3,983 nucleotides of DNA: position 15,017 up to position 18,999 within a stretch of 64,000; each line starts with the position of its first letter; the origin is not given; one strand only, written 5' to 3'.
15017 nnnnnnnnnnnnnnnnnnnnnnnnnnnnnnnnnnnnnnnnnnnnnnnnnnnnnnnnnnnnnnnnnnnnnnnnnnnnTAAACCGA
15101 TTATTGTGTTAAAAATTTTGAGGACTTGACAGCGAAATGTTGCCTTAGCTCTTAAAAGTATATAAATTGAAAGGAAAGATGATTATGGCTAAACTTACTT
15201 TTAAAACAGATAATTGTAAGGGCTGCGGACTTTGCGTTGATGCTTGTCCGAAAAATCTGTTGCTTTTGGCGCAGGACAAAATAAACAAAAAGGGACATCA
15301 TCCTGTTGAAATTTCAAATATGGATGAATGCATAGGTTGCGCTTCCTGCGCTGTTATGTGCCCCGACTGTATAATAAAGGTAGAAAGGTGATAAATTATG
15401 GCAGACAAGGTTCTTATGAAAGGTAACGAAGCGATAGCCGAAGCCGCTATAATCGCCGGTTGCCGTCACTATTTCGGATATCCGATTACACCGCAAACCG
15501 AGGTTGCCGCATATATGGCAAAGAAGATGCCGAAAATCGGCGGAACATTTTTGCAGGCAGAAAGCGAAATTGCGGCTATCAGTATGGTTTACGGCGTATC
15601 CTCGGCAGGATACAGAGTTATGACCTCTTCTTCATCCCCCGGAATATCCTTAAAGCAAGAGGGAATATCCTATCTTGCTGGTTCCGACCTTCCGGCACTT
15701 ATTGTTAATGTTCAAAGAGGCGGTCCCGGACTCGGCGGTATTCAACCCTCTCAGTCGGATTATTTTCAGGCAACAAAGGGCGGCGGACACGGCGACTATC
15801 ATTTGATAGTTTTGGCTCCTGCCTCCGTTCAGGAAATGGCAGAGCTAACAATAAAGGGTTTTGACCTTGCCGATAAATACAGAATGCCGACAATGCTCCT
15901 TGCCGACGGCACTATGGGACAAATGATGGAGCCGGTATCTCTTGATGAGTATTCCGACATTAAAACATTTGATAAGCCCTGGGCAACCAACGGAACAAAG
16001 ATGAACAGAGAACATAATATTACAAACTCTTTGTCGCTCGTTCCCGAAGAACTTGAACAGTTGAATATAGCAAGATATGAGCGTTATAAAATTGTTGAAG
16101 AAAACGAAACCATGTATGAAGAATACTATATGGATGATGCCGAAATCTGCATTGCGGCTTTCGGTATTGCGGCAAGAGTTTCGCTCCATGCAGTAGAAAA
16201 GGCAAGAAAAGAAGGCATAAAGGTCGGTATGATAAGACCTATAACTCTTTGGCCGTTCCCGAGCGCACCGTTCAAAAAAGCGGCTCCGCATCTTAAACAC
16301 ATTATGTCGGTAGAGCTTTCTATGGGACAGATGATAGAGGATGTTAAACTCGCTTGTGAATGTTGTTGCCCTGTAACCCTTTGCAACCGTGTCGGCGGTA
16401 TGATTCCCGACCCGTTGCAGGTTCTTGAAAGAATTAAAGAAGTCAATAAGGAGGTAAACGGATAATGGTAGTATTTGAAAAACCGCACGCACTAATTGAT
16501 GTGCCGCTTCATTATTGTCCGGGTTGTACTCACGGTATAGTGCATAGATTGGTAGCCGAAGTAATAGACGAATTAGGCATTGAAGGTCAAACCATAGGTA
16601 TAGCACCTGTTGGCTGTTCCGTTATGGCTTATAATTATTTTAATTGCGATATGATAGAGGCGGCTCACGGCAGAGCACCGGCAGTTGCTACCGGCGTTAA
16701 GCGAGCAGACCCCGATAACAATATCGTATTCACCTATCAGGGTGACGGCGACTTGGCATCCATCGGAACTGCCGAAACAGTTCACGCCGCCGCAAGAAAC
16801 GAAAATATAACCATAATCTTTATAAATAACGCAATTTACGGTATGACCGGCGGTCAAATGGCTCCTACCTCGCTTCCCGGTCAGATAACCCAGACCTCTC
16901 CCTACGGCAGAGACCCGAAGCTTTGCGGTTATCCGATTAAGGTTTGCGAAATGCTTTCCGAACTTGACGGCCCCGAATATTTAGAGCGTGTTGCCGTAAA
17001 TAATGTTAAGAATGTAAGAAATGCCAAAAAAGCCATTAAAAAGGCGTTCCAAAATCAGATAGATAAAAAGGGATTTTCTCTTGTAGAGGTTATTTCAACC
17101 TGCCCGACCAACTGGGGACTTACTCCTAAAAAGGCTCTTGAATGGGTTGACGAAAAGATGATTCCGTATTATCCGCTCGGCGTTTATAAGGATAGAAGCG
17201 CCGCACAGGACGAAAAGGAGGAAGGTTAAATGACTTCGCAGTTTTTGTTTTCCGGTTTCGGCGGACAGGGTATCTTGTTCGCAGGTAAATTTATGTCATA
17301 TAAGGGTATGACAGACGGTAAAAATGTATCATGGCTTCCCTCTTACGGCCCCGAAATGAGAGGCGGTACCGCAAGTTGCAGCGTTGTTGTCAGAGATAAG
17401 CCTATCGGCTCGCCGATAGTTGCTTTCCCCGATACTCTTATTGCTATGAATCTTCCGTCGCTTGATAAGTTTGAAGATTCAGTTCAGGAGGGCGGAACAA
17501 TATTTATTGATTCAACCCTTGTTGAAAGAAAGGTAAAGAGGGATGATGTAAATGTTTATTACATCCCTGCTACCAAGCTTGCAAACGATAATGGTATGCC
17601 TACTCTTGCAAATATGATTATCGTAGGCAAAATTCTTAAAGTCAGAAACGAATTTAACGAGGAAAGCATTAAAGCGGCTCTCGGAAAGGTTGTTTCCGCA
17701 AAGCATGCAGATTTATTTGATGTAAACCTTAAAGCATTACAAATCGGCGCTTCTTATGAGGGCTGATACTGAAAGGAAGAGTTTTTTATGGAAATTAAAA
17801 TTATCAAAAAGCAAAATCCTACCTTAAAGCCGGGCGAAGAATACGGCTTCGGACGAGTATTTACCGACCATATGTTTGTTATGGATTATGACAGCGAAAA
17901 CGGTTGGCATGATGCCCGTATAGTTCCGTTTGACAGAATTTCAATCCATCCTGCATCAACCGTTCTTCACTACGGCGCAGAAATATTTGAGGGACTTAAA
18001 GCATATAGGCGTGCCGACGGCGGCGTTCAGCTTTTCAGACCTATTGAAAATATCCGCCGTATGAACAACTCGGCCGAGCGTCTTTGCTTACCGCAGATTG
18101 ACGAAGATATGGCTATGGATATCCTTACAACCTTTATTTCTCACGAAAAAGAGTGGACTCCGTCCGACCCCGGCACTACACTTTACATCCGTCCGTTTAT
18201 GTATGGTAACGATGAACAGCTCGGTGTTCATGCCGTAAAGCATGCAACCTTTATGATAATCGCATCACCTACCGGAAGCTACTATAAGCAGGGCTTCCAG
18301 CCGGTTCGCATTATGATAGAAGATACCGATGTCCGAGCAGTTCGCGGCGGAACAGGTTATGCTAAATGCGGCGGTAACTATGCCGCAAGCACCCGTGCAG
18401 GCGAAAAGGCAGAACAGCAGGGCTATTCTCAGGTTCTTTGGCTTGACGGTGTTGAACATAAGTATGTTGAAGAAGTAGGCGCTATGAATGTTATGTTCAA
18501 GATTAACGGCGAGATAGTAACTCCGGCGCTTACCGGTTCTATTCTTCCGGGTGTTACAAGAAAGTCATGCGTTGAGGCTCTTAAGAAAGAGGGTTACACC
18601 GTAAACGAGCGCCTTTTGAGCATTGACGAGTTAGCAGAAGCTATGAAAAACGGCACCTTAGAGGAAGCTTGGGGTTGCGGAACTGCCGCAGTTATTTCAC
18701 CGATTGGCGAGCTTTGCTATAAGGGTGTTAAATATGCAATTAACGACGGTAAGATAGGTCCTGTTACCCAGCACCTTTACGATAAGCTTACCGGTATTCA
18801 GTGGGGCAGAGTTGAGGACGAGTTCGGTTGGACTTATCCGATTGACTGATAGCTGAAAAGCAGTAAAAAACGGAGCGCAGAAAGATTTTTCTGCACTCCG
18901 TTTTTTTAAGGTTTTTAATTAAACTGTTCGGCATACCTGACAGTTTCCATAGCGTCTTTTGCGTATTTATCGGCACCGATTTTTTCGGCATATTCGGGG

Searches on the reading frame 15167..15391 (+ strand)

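Call 9: search_protein_families(library=ncbifam, proteins=[window:15167-15391:+])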
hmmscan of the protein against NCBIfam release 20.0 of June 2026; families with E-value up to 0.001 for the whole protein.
window:15167-15391:+ (74 aa): 56 families (the best 25 are shown)
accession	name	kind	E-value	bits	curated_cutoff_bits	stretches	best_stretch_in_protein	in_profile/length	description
NF042987.1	OGOR_delta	exception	5e-13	49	125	1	3-72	19-87/89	2-oxoglutarate ferredoxin oxidoreductase subunit delta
NF007205.0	PRK09626.1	equivalog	1e-12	48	93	1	13-72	15-73/105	2-oxoglutarate-acceptor oxidoreductase subunit OorD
NF040864.1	HgcB_ferredoxin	equivalog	7.5e-11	41.7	99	1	8-73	7-64/93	mercury methylation ferredoxin HgcB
NF042909.1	FMH_DH_FwdF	exception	1.6e-09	37.3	375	1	5-74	247-315/336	tungsten-dependent formylmethanofuran dehydrogenase subunit FwdF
TIGR02179.1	PorD_KorD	subfamily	5.7e-09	36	60.05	1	11-34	51-74/78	2-oxoacid:acceptor oxidoreductase, delta subunit, pyruvate/2-ketoisovalerate family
NF007204.0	PRK09625.1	equivalog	2.6e-08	34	125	1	13-38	87-114/133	pyruvate flavodoxin oxidoreductase subunit delta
NF040684.1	PorD_Arch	equivalog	4.9e-08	32.9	120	1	11-32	58-79/85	pyruvate synthase subunit PorD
NF043039.1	HgcAB_like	equivalog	5.9e-08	32.7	285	1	8-67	293-346/350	HgcAB-like fusion protein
NF009053.0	PRK12387.1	subfamily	6.9e-08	32.5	204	1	9-72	32-92/180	formate hydrogenlyase complex iron-sulfur subunit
TIGR01971.1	NuoI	subfamily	9.7e-08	31.6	113.05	1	5-71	33-99/121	NADH-quinone oxidoreductase, chain I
TIGR01945.1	rnfC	subfamily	2.6e-07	29.5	245.95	1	13-72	361-421/435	RnfABCDGE type electron transport complex subunit C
NF045763.1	PhenlGlyoxDHPadF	equivalog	1e-06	28.8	150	1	10-30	55-75/78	NADH-dependent phenylglyoxylate dehydrogenase subunit delta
NF003454.1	PRK05035.1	equivalog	1.4e-06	27.2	345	1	13-69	365-422/556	electron transport complex subunit RsxC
TIGR04395.1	cutC_activ_rSAM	equivalog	1.5e-06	27.7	360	1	9-71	48-104/309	choline TMA-lyase-activating enzyme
TIGR02936.1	fdxN_nitrog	equivalog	2.9e-06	27.3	80.55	1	13-67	19-84/91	ferredoxin III, nif-specific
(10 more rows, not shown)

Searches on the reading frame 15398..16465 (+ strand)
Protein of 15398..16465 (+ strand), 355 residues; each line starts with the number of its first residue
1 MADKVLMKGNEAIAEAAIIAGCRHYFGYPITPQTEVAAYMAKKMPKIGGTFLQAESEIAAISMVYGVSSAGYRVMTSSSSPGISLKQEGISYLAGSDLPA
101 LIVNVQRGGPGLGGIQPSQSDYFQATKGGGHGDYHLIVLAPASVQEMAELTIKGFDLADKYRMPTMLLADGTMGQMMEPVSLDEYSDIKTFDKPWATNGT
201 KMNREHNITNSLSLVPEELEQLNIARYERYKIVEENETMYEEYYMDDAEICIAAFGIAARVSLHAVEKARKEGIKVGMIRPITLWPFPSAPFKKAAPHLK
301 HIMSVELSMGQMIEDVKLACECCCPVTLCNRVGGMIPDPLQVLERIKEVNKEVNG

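Call 9: search_protein_families(library=ncbifam, proteins=[window:15398-16465:+])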
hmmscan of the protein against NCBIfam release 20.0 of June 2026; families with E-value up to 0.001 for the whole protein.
window:15398-16465:+ (355 aa): 13 families
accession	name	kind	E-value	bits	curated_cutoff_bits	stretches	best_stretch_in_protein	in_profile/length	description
NF005507.0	PRK07119.1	subfamily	4.4e-162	538.8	399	1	2-351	2-350/352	3-methyl-2-oxobutanoate dehydrogenase subunit VorB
NF006412.0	PRK08659.1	equivalog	7.2e-101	338.1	411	2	3-202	4-203/378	2-oxoacid:acceptor oxidoreductase subunit alpha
NF007206.0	PRK09627.1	equivalog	8.2e-74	248.8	579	2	4-190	3-189/375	2-oxoglutarate synthase subunit alpha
TIGR03710.1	OAFO_sf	subfamily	6.9e-70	236.2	482.75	2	3-199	192-388/561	2-oxoacid:acceptor oxidoreductase subunit alpha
NF041170.1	Oxoac_fdxalpha_Archa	equivalog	8e-41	140.1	800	2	4-189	235-431/636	2-oxoacid:ferredoxin oxidoreductase subunit alpha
NF040682.1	PorA_Arch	equivalog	2.9e-28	98.9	550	1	5-306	4-319/387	pyruvate synthase subunit PorA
NF007201.0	PRK09622.1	equivalog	1.2e-25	90.3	590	1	7-305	13-325/405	2-oxoacid:ferredoxin oxidoreductase subunit alpha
NF006233.0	PRK08367.1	equivalog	1e-21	77.3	625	1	4-305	4-319/394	pyruvate ferredoxin oxidoreductase subunit alpha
NF045764.1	PhenlGlyoxDHPadG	equivalog_domain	6e-21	74.4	700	2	5-121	3-121/398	NADH-dependent phenylglyoxylate dehydrogenase subunit alpha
NF006232.0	PRK08366.1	equivalog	2.5e-19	69.2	646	2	5-169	8-168/394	2-ketoisovalerate ferredoxin oxidoreductase subunit alpha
TIGR03336.1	IOR_alpha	equivalog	3.1e-18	65.5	650.9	1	4-338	2-319/595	indolepyruvate ferredoxin oxidoreductase subunit alpha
NF045791.1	OxalOxredalpha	equivalog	6.8e-18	64.9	500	1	3-309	3-323/395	oxalate oxidoreductase subunit alpha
TIGR02176.1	pyruv_ox_red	equivalog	1.2e-05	23.4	911.35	1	6-299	3-316/1167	pyruvate:ferredoxin (flavodoxin) oxidoreductase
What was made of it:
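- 15167..17766 (+): 2-oxoacid:ferredoxin oxidoreductase: ferredoxin-like delta subunit (15167-15391), alpha (15398-16465; passes the NCBIfam VorB cutoff), beta (16465-17229) and gamma (17230-17766). Call 9 (538.8 bits against a cutoff of 399 for 3-methyl-2-oxobutanoate dehydrogenase subunit VorB).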

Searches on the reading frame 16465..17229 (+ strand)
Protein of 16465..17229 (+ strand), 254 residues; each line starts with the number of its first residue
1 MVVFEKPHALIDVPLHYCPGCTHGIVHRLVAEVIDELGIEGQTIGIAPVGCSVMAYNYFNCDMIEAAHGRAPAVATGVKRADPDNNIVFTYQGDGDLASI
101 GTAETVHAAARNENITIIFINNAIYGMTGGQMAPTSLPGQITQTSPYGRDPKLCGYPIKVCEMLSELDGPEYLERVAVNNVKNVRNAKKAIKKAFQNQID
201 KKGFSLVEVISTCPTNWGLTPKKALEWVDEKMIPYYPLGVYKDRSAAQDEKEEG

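Call 9: search_protein_families(library=ncbifam, proteins=[window:16465-17229:+])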
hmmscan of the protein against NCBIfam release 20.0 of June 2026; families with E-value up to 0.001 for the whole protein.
window:16465-17229:+ (254 aa): 13 families
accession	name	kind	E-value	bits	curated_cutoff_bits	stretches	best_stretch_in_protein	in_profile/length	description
NF007207.0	PRK09628.1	equivalog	2.3e-37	129.1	364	1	13-234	14-228/277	2-oxoglutarate ferredoxin oxidoreductase subunit beta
NF008820.0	PRK11866.1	equivalog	5.5e-35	121.1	402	1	14-215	15-203/287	2-oxoacid ferredoxin oxidoreductase subunit beta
TIGR02177.1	PorB_KorB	subfamily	3.8e-34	118.5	261.9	1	16-219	2-193/286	2-oxoacid:acceptor oxidoreductase, beta subunit, pyruvate/2-ketoisovalerate family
NF041171.1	Oxoac_fdxbeta_Archa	equivalog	1.9e-29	102.9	423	1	16-219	4-195/296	2-oxoacid:ferredoxin oxidoreductase subunit beta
NF008821.0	PRK11869.1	equivalog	1e-28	100.1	438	1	14-231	13-215/286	2-oxoacid ferredoxin oxidoreductase subunit beta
NF008819.1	PRK11865.1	equivalog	3.8e-21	75.6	405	1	17-226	20-225/300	pyruvate synthase subunit PorB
NF008818.0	PRK11864.1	subfamily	6.2e-17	61.7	405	1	18-226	21-221/300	3-methyl-2-oxobutanoate dehydrogenase subunit beta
NF045766.1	PhenlGlyoxDHPadI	equivalog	2e-10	40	700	1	72-228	215-369/443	NADH-dependent phenylglyoxylate dehydrogenase subunit beta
NF004813.0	PRK06163.1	equivalog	3.7e-09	36.6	240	1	58-136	50-126/202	hypothetical protein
NF045792.1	OxalOxredbeta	equivalog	6.4e-09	35.2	590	1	13-226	18-238/311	oxalate oxidoreductase subunit beta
TIGR03336.1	IOR_alpha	equivalog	1e-08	34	650.9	1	8-136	349-472/595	indolepyruvate ferredoxin oxidoreductase subunit alpha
TIGR03846.1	sulfopy_beta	equivalog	1.9e-07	31.2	221.5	1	67-136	43-111/182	sulfopyruvate decarboxylase subunit beta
TIGR03297.1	Ppyr-DeCO2ase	equivalog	0.00034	19.7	312.5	1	68-133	222-286/360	phosphonopyruvate decarboxylase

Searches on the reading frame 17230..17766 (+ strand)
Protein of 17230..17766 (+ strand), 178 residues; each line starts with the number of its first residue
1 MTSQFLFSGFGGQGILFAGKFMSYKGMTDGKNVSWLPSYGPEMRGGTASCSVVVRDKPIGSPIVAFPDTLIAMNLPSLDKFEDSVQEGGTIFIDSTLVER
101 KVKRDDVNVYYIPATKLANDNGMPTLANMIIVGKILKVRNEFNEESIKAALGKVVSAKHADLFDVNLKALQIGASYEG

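Call 9: search_protein_families(library=ncbifam, proteins=[window:17230-17766:+])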
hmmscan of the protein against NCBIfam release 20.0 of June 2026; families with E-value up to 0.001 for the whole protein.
window:17230-17766:+ (178 aa): 19 families
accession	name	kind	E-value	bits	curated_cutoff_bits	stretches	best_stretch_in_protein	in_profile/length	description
NF006323.0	PRK08537.1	equivalog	1.2e-33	116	235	1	3-176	3-177/181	2-oxoacid:ferredoxin oxidoreductase subunit gamma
TIGR03710.1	OAFO_sf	subfamily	9.7e-21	73.9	482.75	1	5-176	4-172/561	2-oxoacid:acceptor oxidoreductase subunit alpha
TIGR02175.1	PorC_KorC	subfamily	4.4e-17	62.4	81.1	1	6-173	5-171/177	2-oxoacid:acceptor oxidoreductase, gamma subunit, pyruvate/2-ketoisovalerate family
NF006275.0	PRK08441.1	equivalog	1.5e-15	57.2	216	1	1-176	1-177/185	2-oxoglutarate-acceptor oxidoreductase subunit OorC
NF006211.0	PRK08338.1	equivalog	2.2e-15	56.5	239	1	4-173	2-164/170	2-oxoacid:ferredoxin oxidoreductase subunit gamma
NF004916.0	PRK06274.1-2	equivalog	6.4e-15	55.7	227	1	1-174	1-173/178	indolepyruvate oxidoreductase subunit beta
NF006321.0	PRK08534.1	equivalog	3e-14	53.1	225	1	7-169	6-169/181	pyruvate ferredoxin oxidoreductase subunit gamma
NF005325.0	PRK06853.1-5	equivalog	6.4e-14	52.1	230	2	99-176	117-190/192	indolepyruvate oxidoreductase subunit beta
NF005324.0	PRK06853.1-4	equivalog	3.6e-13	49.8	222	1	98-175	112-187/196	indolepyruvate oxidoreductase subunit beta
NF005322.0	PRK06853.1-2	equivalog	4.9e-13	49.3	237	2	99-175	119-191/197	indolepyruvate oxidoreductase subunit beta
NF040683.1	PorC_Meth_Thtga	equivalog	3.9e-11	43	270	1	7-173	6-169/177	pyruvate synthase subunit PorC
NF005323.0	PRK06853.1-3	equivalog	2.9e-10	40.4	238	1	98-174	120-192/197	indolepyruvate oxidoreductase subunit beta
NF045762.1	PhenlGlyoxDHPadE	equivalog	5.7e-08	32.8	300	1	7-173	6-175/187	NADH-dependent phenylglyoxylate dehydrogenase subunit gamma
NF010632.0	PRK14029.1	equivalog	6.2e-08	32.5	335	1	7-158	6-164/185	pyruvate/ketoisovalerate ferredoxin oxidoreductase subunit gamma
TIGR03334.1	IOR_beta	equivalog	8.2e-08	32.4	205.8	0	101-174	117-188/189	indolepyruvate ferredoxin oxidoreductase subunit beta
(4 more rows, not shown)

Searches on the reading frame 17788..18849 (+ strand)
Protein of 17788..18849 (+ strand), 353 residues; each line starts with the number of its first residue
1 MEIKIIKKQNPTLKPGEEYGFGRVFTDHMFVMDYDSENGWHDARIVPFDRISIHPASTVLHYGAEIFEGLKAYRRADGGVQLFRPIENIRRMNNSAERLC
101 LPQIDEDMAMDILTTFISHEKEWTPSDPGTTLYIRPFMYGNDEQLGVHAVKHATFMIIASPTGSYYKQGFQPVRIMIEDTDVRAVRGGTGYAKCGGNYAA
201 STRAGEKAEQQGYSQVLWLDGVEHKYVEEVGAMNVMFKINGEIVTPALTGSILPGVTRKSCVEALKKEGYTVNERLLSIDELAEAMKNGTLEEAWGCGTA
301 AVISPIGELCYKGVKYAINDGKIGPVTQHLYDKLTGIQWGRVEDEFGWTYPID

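Call 39: search_protein_families(library=ncbifam, proteins=[window:17788-18849:+], max_evalue=0.01)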
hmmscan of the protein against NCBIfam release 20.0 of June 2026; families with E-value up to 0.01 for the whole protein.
window:17788-18849:+ (353 aa): 17 families
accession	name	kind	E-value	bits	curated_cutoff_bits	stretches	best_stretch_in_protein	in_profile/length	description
NF009897.0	PRK13357.1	equivalog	3.4e-140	466.9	307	1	16-352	20-357/358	branched-chain amino acid aminotransferase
TIGR01123.1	ilvE_II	equivalog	2.9e-116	387.9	250.05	1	40-350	1-311/313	branched-chain-amino-acid transaminase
NF005146.0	PRK06606.1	equivalog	7.1e-47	159.8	279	1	36-352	6-306/307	branched-chain amino acid transaminase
TIGR01122.1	ilvE_I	equivalog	2.8e-41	141.7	245.55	1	40-350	1-296/298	branched-chain-amino-acid transaminase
NF005726.0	PRK07544.1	equivalog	6.8e-32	110.8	396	1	31-310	3-267/295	branched-chain amino acid aminotransferase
NF006185.0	PRK08320.1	subfamily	1.2e-19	70.5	363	1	60-335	26-280/292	branched-chain amino acid aminotransferase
NF009896.0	PRK13356.1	equivalog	4.9e-18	65.2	262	1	53-285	24-243/287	branched-chain amino acid aminotransferase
NF005209.0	PRK06680.1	subfamily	1.3e-10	40.6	320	1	206-331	161-274/286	D-amino-acid transaminase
NF005888.0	PRK07849.1-3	equivalog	3.2e-10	39.4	273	1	198-288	165-254/298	aminodeoxychorismate lyase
NF009126.0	PRK12479.1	equivalog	4.1e-09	36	518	1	60-334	27-280/299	branched-chain-amino-acid transaminase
TIGR01121.1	D_amino_aminoT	equivalog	6.9e-09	35.3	277.45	1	206-334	156-271/276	D-amino-acid transaminase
TIGR03461.1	pabC_Proteo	equivalog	3.1e-08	33.2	176.85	1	207-285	151-227/262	aminodeoxychorismate lyase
NF004761.0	PRK06092.1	equivalog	4.9e-08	32.5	260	1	208-285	154-229/268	aminodeoxychorismate lyase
NF005886.0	PRK07849.1-1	equivalog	9.3e-08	31.7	253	1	197-285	163-249/291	aminodeoxychorismate lyase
NF005800.0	PRK07650.1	equivalog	5.2e-07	29.2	308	1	224-339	173-280/290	aminodeoxychorismate lyase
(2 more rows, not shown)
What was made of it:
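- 17788..18849 (+): Branched-chain amino acid aminotransferase IlvE. Call 39 (466.9 bits against a cutoff of 307).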
